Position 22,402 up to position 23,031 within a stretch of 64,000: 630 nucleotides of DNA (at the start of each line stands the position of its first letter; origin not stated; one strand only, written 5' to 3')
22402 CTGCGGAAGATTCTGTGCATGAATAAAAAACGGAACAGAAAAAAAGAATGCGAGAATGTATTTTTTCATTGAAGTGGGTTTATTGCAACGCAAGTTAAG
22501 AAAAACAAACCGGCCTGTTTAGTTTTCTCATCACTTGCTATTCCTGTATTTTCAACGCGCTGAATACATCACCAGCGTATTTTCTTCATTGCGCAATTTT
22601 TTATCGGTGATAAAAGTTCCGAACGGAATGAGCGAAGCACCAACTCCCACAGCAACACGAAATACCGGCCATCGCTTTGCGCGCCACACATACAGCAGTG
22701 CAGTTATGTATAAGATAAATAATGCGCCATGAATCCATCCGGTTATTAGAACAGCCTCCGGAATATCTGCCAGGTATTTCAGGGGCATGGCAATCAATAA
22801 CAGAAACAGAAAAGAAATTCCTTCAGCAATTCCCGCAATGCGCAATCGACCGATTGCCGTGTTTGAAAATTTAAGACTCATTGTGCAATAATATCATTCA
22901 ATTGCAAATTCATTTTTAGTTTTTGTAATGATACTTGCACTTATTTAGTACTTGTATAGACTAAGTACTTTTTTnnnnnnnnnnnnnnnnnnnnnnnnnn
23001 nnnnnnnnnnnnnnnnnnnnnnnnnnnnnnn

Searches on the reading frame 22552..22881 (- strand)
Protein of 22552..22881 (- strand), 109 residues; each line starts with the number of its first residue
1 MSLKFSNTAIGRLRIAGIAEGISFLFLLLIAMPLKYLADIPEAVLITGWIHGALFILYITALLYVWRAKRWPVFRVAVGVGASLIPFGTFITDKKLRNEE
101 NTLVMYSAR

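Call 3: search_protein_families(library=pfam, proteins=[window:22552-22881:-], max_evalue=1)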
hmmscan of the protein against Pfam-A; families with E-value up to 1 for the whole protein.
window:22552-22881:- (109 aa): 1 family
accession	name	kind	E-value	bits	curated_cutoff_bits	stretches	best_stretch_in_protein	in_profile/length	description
PF12823.12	DUF3817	-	5.4e-27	94.8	27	1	11-97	2-84/85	Domain of unknown function (DUF3817)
